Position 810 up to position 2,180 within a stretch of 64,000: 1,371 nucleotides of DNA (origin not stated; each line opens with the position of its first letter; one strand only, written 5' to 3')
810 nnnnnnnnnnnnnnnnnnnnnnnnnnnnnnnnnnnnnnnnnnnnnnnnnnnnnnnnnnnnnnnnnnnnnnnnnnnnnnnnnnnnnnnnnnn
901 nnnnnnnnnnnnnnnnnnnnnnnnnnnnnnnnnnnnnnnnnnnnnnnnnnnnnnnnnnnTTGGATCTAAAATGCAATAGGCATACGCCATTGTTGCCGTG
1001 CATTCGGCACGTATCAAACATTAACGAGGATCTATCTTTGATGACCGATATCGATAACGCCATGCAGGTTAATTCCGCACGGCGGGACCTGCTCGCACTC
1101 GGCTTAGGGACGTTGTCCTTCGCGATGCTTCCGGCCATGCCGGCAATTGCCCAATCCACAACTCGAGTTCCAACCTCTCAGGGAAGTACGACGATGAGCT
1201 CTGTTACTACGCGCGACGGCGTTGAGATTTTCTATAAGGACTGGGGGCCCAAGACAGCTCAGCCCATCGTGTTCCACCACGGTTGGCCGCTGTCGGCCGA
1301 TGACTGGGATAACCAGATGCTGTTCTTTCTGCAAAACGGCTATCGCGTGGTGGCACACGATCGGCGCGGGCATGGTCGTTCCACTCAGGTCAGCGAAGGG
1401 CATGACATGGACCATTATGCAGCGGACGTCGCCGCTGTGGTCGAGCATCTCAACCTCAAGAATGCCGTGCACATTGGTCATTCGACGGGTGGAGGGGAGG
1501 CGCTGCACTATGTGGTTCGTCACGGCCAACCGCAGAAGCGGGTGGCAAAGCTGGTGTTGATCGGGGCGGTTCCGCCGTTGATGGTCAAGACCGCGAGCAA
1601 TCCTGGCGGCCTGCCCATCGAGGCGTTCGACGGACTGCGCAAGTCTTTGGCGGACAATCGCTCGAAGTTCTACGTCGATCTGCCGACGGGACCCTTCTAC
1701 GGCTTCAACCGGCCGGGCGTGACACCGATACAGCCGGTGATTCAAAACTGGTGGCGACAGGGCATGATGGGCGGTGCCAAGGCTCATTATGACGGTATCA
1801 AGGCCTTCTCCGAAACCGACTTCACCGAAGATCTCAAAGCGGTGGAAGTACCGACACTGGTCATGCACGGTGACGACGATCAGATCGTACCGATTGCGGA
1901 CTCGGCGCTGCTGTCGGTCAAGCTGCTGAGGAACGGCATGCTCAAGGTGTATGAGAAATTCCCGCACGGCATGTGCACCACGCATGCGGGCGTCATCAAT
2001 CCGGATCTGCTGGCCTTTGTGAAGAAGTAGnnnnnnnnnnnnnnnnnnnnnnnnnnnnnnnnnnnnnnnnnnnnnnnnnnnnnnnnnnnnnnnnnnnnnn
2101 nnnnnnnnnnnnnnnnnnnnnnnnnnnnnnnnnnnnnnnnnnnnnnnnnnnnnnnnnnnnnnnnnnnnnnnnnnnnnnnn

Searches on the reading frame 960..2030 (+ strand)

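Call 77: search_protein_families(library=pfam, proteins=[window:960-2030:+], max_evalue=0.001)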
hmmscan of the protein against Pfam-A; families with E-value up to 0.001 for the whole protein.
window:960-2030:+ (356 aa): 6 families
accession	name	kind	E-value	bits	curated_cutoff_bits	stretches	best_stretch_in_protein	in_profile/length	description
PF00561.26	Abhydrolase_1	-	1.5e-30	107.1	25.8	1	102-339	2-241/245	alpha/beta hydrolase fold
PF12146.15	Hydrolase_4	-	9.8e-22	77.8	27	2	102-204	6-110/239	Serine aminopeptidase, S33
PF12697.13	Abhydrolase_6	-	6e-18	66.7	26.3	1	103-315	1-186/217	Alpha/beta hydrolase family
PF00326.27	Peptidase_S9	-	1.2e-05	25.3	22.6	0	265-336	112-187/213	Prolyl oligopeptidase family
PF20434.5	BD-FAE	-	6.2e-05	23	26.8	0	292-322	185-215/215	BD-FAE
PF02129.25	Peptidase_S15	-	0.00038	20.7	23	0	110-165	46-88/262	X-Pro dipeptidyl-peptidase (S15 family)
